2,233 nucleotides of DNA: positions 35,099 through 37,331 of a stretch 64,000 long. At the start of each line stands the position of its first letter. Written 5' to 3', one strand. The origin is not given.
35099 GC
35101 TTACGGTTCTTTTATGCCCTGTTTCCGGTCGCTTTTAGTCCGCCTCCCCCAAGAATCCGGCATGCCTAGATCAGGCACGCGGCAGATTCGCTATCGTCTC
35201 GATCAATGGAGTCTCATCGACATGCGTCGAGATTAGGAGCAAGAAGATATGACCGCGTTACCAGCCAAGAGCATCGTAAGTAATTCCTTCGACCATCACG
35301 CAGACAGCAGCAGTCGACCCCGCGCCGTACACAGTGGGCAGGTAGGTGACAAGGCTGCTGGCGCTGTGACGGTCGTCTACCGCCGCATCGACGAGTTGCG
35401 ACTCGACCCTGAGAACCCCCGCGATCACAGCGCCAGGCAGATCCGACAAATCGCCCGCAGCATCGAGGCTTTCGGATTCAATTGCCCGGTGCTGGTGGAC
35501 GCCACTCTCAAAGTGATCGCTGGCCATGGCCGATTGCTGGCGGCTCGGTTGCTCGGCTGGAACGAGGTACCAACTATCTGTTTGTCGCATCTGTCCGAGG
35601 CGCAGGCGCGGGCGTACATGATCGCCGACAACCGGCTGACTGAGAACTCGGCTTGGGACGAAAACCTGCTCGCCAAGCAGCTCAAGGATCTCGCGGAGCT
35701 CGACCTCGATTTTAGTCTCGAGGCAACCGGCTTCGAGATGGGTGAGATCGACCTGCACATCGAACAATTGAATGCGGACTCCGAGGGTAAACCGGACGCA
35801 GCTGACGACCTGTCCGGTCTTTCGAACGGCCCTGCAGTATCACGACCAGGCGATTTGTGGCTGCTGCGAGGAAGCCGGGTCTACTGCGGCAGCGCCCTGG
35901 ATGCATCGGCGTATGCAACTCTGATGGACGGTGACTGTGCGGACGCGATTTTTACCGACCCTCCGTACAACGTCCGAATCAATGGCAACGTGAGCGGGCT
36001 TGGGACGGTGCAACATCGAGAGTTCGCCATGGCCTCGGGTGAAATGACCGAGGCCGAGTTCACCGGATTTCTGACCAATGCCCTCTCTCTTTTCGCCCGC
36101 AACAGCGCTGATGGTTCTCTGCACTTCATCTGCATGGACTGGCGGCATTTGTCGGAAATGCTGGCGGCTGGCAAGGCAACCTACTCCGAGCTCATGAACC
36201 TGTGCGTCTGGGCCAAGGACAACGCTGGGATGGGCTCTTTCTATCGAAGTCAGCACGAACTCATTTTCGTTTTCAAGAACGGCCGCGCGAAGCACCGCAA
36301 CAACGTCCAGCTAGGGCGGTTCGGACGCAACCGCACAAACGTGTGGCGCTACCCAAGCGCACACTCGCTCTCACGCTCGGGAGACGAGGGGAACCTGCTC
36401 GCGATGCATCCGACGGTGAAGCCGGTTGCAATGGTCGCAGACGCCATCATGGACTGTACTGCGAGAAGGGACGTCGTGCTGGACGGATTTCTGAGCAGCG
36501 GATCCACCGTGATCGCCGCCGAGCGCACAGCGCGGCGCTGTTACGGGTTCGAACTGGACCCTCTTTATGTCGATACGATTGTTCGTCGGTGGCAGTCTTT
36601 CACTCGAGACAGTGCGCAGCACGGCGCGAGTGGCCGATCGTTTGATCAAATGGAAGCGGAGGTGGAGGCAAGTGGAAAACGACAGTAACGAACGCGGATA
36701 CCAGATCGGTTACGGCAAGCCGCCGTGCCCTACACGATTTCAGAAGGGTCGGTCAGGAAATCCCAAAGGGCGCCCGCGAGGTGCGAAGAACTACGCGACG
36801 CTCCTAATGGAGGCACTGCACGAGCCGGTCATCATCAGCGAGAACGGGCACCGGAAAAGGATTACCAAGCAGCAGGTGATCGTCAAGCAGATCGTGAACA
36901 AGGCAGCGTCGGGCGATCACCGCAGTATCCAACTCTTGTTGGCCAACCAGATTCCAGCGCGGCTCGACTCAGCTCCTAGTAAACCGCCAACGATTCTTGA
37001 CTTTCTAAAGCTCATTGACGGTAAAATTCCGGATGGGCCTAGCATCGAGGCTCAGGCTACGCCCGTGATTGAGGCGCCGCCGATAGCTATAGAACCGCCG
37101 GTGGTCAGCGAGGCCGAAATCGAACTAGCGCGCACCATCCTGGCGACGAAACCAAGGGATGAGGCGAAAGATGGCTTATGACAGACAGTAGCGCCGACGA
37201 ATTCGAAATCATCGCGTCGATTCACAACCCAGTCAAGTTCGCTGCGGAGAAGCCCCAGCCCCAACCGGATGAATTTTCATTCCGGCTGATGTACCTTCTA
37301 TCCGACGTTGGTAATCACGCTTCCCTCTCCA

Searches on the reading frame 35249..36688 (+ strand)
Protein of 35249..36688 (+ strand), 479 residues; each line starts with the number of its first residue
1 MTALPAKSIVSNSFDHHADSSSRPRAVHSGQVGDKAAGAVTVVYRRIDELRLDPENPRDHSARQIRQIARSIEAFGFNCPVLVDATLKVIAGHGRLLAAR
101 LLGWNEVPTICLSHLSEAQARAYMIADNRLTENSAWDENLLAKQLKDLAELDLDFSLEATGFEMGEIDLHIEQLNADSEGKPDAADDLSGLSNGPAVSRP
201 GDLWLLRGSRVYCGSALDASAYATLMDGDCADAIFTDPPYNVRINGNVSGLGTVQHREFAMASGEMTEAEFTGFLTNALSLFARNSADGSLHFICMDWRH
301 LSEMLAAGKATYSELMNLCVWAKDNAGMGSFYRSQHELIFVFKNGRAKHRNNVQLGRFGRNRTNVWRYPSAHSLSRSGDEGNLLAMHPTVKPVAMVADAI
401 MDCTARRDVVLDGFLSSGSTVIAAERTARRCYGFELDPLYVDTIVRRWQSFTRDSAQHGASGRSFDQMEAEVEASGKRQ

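Call 24: search_protein_families(library=pfam, proteins=[window:35249-36688:+], max_evalue=0.001)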
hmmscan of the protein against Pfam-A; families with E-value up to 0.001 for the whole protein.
window:35249-36688:+ (479 aa): 2 families
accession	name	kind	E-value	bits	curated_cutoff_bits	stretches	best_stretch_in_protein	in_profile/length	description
PF01555.25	N6_N4_Mtase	-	1.7e-26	94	26.7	1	232-445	2-220/221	DNA methylase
PF02195.25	ParB_N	-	3.2e-05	24.3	26.3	1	46-125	7-90/95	ParB N-terminal domain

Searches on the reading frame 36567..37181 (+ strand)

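Call 24: search_protein_families(library=pfam, proteins=[window:36567-37181:+], max_evalue=0.001)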
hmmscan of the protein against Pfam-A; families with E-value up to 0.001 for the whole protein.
window:36567-37181:+ (204 aa): 1 family
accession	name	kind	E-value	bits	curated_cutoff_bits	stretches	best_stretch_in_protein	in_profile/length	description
PF18932.5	DUF5681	-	7.3e-22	78.2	27.5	1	56-126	3-70/77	Family of unknown function (DUF5681)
